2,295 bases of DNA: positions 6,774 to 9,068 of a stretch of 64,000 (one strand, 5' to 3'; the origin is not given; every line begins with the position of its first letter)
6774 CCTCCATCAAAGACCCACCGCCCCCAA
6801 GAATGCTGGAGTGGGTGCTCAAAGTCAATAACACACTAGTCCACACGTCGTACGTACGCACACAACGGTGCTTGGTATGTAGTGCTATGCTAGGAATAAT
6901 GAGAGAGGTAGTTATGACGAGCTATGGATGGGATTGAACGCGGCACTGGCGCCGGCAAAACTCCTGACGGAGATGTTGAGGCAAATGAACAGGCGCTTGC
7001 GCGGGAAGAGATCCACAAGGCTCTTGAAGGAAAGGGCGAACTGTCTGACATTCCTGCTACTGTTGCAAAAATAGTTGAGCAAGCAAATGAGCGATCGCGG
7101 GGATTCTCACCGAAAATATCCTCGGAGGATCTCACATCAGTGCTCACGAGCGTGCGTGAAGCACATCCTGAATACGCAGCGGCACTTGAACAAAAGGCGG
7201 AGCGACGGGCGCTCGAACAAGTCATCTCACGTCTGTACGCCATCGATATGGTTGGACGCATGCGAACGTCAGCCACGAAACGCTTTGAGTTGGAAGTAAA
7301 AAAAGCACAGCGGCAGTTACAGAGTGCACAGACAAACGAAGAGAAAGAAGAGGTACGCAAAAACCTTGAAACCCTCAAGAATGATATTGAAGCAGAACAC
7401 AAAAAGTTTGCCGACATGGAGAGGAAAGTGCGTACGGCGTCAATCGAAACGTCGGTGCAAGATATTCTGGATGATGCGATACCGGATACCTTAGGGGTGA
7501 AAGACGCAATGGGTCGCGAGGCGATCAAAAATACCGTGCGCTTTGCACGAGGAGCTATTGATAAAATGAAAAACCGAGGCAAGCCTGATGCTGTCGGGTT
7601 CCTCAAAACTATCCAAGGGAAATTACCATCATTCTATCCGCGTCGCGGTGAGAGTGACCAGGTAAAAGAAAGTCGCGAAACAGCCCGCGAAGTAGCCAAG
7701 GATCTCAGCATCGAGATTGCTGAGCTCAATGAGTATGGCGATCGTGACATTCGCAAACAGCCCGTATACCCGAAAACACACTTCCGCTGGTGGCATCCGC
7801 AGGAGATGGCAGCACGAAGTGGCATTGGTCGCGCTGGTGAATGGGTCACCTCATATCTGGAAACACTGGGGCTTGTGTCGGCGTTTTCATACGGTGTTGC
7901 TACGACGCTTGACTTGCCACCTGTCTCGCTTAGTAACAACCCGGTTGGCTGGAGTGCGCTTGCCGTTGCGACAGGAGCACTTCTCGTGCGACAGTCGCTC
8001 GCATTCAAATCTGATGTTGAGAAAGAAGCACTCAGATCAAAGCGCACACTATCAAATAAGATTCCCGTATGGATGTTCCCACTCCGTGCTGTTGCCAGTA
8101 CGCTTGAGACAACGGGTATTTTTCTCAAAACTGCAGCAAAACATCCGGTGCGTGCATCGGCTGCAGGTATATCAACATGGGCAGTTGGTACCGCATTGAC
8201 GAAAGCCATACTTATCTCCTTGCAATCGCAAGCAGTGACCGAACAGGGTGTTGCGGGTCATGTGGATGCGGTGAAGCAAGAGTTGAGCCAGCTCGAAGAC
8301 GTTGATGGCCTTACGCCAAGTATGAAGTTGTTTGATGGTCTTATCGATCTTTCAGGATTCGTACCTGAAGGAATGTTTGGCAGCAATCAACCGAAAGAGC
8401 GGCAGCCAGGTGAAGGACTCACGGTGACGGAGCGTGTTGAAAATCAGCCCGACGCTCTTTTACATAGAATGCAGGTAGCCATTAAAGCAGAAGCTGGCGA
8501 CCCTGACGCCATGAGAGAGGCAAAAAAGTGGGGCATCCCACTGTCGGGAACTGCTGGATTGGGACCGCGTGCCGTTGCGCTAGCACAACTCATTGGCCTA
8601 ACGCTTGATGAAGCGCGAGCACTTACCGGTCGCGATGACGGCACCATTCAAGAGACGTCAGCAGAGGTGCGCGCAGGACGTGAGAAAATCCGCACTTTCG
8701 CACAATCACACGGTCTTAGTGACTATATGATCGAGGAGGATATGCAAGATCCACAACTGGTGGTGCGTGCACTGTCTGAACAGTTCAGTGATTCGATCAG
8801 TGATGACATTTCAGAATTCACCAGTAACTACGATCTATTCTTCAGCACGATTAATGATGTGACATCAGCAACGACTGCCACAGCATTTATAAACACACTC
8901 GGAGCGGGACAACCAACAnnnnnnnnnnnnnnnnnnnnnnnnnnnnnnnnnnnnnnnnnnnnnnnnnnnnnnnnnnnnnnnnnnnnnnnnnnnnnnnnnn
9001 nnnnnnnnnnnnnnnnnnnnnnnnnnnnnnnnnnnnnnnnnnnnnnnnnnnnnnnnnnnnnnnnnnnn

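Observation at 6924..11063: Giant 1379-aa ORF with internal transmembrane hairpins and extensive coiled coil, no recognisable domains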

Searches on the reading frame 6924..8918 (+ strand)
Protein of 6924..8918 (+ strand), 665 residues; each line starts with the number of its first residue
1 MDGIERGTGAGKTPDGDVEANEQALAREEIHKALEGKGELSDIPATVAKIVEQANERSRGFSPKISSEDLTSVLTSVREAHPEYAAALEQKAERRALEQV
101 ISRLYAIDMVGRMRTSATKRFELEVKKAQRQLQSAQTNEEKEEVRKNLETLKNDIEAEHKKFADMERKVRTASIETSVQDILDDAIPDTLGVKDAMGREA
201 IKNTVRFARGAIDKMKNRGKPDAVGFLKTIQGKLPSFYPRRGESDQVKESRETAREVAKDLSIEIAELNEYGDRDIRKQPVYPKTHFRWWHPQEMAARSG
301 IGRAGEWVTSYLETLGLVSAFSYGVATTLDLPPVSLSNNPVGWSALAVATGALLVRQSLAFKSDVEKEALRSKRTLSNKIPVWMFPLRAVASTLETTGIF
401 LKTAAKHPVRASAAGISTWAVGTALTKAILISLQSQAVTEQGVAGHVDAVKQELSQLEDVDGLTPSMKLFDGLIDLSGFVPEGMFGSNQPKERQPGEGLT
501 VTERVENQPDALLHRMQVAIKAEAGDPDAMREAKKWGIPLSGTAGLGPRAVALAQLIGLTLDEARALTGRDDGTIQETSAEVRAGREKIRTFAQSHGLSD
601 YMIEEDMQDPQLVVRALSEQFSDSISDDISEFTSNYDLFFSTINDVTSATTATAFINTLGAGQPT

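Call 55: predict_structure(alignment_id=A4)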
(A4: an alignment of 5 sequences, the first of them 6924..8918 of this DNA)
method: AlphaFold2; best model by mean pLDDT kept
length: 665 residues; sequences in the alignment: 5
mean_pLDDT: 47.9   pTM: 0.30
mean pLDDT of the five models: 47.9, 47.7, 47.2, 46.5, 44.3
residues with pLDDT >= 90: 0; 70-90: 123; 50-70: 136; < 50: 406
segments of 3 or more residues with pLDDT < 50: 1-22, 58-61, 186-201, 214-221, 230-237, 239-243, 264-266, 268-513, 536-539, 541-543, 552-563, 572-582, 609-615, 617-619, 621-665
pLDDT, mean of each block of 10 residues (from residue 1): 33 34 57 75 78 55 64 79 73 75 77 73 80 81 82 75 76 67 48 39 51 48 51 47 52 54 47 31 26 31 29 29 30 32 32 31 35 36 36 38 36 32 34 33 34 34 31 32 32 29 33 52 65 52 51 44 54 43 54 64 53 48 42 41 37 30 25
secondary structure, 60 per line:
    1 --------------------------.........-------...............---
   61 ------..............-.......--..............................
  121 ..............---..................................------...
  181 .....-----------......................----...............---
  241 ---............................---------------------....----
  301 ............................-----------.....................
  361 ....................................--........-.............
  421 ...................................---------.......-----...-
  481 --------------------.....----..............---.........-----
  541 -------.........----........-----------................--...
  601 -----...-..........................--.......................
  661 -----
elements in order (helices of 4 or more, strands of 3 or more residues): H27-35 H43-57 H67-80 H82-88 H91-134 H138-171 H178-185 H197-218 H223-237 H244-271 H293-296 H301-328 H340-396 H399-406 H408-455 H465-471 H501-505 H510-523 H527-535 H548-556 H561-568 H580-595 H610-635 H638-660

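Call 68: fold_search(model_id=the predicted structure, library=pdb)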
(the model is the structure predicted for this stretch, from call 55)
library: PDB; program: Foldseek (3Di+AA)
matches with E <= 10: 70; with E <= 0.001: 0
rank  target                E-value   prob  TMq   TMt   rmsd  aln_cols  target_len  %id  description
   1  9hmf_K                5.3e-01  0.05  0.07  0.07  46.9       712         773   13  Periplasmic scaffold of the Campylobacter jejuni flagellar motor (alpha carbon trace) (released 2024-12-25)
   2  4uzy_A                7.6e-01  0.25  0.12  0.12  17.8       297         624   13  Crystal structure of the Chlamydomonas IFT70 and IFT52 complex (released 2014-11-05)
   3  9y6s_5f               1.1e+00  0.08  0.12  0.08  42.6       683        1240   11  96-nm repeat of the Leishmania tarentolae doublet microtubule (released 2025-12-17)
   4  9sv3_D                1.6e+00  0.18  0.09  0.22  18.3       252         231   13  Local refinement of EloB/EloC/VHL/CV2a/14-3-3zeta/ERa from pose 1 (released 2025-12-03)
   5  9a65_A                1.6e+00  0.08  0.09  0.10  112.5       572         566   12  Integrative model of YVAQ-MCPB by crosslinking MS and deep learning (released 2024-09-18)
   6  5qst_C                2.4e+00  0.09  0.09  0.17  19.1       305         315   11  PanDDA analysis group deposition -- Crystal Structure of human STAG1 in complex with Z2447286438 (released 2019-08-21)
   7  5n10_B                2.7e+00  0.18  0.09  0.24  18.1       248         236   10  Cucurbit[8]uril and 14-3-3 based binary bivalent supramolecular-protein assembly platform (released 2017-05-24)
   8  6xz4_B                3.0e+00  0.04  0.07  0.12  25.1       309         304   13  Crystal structure of TLNRD1 (released 2020-05-27)
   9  7n6g_3I               3.4e+00  0.06  0.09  0.13  82.3       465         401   15  C1 of central pair (released 2022-05-18)
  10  5i6r                  3.4e+00  0.06  0.09  0.14  43.2       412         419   13  Crystal Structure of srGAP2 F-BARx WT Form-1 (released 2017-08-30)
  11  9g3z_J                3.6e+00  0.09  0.11  0.11  22.8       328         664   10  Structure of the Open gamma-Tubulin Ring Complex from Pig Brain (released 2024-10-02)
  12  5oma_C                3.9e+00  0.10  0.09  0.24  20.6       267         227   13  CH3 chimera of human 14-3-3 sigma with the StARD1 peptide including Ser57 (released 2017-10-11)
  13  6w2q                  4.1e+00  0.13  0.12  0.28  16.5       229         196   14  Junction 34, DHR53-DHR4 (released 2020-04-15)
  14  4ons_A                4.7e+00  0.06  0.10  0.20  19.9       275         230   13  Structural and thermodynamic characterization of cadherin-beta-catenin-alpha-catenin complex formation (released 2014-04-09)
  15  6q6g_Y                4.7e+00  0.02  0.06  0.07  21.3       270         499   14  Cryo-EM structure of the APC/C-Cdc20-Cdk2-cyclinA2-Cks2 complex, the D1 box class (released 2019-09-11)
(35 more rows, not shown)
